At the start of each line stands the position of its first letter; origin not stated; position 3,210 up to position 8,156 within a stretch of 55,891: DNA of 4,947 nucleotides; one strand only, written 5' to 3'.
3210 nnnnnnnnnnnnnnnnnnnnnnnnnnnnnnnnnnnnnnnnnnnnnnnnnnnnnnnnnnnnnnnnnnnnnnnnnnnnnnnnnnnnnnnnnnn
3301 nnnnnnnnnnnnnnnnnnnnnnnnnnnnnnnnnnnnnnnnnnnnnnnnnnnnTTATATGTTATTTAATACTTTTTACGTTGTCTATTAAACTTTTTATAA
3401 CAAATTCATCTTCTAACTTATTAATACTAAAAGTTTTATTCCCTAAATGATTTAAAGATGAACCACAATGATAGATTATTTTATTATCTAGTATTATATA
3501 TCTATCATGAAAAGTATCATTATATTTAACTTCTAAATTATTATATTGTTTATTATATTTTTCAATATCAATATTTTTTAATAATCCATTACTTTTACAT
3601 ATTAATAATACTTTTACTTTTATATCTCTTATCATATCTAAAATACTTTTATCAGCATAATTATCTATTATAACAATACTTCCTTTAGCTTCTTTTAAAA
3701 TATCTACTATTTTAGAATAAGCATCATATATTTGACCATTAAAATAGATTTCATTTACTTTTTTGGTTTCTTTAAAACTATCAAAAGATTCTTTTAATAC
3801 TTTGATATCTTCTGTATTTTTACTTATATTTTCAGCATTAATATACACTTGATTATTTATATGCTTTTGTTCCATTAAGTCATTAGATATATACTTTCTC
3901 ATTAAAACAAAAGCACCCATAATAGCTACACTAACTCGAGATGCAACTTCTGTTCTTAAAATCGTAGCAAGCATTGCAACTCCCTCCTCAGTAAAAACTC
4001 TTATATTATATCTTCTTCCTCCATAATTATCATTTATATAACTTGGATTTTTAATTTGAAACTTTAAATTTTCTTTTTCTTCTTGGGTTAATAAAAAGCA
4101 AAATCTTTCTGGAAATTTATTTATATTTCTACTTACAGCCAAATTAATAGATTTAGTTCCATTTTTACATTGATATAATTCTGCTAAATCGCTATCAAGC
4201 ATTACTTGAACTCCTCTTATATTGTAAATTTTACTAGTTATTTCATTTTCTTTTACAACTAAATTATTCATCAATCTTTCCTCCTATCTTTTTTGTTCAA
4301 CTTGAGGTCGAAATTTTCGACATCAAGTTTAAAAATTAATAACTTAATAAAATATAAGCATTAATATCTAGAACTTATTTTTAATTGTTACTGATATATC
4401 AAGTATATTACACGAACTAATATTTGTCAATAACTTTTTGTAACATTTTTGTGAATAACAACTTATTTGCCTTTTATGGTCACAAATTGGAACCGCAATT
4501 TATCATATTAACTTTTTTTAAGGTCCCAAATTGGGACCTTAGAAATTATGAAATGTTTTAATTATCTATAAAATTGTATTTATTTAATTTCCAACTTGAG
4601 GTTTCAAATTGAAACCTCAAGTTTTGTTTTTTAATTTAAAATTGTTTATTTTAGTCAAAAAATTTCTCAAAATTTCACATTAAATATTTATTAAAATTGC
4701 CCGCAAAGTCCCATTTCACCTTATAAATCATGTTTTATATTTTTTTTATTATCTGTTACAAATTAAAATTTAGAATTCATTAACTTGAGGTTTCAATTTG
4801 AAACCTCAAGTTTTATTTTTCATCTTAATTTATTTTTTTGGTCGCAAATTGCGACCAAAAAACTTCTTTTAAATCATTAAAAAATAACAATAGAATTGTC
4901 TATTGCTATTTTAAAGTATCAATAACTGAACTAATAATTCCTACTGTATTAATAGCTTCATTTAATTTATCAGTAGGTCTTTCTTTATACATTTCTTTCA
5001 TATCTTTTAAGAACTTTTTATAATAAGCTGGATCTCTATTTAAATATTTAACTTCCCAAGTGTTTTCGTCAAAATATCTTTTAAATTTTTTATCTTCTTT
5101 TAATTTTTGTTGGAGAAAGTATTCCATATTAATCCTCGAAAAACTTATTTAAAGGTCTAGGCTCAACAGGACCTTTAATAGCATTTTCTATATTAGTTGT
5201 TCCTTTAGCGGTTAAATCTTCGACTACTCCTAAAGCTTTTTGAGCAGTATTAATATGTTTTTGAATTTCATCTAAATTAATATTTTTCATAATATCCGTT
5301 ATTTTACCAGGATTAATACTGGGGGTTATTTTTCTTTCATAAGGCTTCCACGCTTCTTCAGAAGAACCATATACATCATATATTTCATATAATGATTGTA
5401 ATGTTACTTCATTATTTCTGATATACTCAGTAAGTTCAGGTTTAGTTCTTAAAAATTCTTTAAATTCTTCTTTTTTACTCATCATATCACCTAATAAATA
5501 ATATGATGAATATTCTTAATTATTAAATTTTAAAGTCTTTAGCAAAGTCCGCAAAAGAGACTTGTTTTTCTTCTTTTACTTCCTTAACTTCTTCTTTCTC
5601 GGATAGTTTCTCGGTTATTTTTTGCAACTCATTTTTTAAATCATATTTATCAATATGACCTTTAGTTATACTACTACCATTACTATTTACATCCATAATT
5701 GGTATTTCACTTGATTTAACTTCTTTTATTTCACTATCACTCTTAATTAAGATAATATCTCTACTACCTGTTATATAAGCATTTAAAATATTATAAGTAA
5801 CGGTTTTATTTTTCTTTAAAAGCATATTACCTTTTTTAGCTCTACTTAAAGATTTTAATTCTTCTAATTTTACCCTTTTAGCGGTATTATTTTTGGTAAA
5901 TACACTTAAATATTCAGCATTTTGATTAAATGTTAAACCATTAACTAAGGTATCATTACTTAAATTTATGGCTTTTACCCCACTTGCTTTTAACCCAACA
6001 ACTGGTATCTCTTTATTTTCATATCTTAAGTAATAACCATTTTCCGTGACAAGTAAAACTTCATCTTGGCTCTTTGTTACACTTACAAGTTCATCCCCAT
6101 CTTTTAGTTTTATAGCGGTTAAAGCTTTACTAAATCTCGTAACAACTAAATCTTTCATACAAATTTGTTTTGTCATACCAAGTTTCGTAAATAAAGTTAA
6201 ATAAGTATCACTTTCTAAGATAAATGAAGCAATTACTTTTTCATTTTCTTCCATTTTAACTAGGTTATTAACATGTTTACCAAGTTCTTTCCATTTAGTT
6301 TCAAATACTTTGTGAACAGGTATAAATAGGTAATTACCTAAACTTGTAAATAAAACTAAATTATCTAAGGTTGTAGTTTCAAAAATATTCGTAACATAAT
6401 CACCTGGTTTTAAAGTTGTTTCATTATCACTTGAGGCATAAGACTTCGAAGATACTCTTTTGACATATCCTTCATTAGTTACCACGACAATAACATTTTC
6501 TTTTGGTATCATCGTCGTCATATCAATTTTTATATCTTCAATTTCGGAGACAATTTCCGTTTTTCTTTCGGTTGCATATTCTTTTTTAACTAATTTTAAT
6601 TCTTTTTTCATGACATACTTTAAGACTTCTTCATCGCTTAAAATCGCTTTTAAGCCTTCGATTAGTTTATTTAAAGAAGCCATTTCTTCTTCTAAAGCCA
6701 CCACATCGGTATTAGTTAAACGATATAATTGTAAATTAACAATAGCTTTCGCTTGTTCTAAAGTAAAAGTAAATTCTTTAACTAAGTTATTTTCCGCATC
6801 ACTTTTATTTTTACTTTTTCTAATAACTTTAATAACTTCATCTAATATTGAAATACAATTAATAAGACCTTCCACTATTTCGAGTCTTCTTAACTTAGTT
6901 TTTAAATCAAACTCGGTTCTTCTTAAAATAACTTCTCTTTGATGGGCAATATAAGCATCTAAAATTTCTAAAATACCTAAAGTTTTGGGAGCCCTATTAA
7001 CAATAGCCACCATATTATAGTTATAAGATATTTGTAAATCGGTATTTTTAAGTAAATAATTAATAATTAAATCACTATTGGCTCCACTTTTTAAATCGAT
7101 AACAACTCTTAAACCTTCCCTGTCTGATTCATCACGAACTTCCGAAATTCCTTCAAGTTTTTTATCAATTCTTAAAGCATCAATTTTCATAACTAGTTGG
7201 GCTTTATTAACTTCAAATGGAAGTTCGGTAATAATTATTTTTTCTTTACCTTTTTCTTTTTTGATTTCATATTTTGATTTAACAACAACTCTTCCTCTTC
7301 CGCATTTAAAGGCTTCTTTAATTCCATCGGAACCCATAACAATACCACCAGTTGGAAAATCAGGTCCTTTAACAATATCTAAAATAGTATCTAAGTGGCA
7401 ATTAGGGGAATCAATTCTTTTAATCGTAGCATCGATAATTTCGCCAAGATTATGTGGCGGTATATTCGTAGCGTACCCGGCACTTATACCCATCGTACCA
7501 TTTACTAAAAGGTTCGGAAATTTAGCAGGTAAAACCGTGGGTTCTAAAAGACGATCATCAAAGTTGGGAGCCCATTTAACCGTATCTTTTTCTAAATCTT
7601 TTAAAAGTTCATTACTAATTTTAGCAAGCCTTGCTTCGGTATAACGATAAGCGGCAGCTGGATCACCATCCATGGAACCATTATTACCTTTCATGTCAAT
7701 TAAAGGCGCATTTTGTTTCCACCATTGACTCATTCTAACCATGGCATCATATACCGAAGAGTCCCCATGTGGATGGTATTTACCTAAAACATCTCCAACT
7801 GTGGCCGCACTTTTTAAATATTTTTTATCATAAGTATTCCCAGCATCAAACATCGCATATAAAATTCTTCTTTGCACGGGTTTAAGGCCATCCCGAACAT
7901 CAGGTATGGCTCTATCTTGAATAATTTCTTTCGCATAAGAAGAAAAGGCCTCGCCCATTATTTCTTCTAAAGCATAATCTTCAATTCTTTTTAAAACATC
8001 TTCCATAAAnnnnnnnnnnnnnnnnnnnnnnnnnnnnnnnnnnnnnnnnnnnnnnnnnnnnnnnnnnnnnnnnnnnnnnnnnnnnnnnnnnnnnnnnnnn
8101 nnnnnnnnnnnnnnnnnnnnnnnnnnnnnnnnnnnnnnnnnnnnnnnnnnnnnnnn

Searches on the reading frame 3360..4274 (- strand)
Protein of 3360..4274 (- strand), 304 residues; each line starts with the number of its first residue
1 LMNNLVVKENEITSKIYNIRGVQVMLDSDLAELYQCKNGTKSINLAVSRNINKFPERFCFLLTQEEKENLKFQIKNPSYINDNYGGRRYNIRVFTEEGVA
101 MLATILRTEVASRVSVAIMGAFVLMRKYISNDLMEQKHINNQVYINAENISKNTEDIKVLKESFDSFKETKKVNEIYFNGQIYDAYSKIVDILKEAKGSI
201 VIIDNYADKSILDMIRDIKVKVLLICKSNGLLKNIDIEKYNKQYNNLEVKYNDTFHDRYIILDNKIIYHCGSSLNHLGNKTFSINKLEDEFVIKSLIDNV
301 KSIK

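Call 40: search_protein_families(library=pfam, proteins=[window:3360-4274:-], max_evalue=0.001)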
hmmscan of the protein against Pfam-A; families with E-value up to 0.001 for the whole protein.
window:3360-4274:- (304 aa): 2 families
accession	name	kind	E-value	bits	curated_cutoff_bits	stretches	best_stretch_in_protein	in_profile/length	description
PF10543.14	ORF6N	-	3.8e-27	94.9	27.8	1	14-105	1-86/86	ORF6N domain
PF16565.11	MIT_C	-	0.00033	21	25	0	242-286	79-125/142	Phospholipase D-like domain at C-terminus of MIT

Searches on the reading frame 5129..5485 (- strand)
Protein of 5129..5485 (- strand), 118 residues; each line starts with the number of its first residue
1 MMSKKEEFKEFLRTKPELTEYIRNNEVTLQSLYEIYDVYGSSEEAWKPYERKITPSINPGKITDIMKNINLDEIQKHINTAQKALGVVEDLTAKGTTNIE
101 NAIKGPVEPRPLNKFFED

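Call 65: search_protein_families(library=pfam, proteins=[window:5129-5485:-], max_evalue=0.0001)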
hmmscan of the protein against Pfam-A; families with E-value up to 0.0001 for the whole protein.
window:5129-5485:- (118 aa): 1 family
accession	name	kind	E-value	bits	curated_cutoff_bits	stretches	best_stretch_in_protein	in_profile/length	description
PF14071.11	YlbD_coat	-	5.3e-16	59.4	27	1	6-95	1-105/126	Putative coat protein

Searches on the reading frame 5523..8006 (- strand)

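Call 40: search_protein_families(library=pfam, proteins=[window:5523-8006:-], max_evalue=0.001)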
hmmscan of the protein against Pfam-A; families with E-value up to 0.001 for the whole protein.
window:5523-8006:- (827 aa): 2 families
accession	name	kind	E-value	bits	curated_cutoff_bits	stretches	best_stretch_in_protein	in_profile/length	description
PF00521.26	DNA_topoisoIV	-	5.7e-158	526.7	31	1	32-471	1-432/432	DNA gyrase/topoisomerase IV, subunit A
PF03989.18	DNA_gyraseA_C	-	2.2e-27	94.6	27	2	648-689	1-43/48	DNA gyrase C-terminal domain, beta-propeller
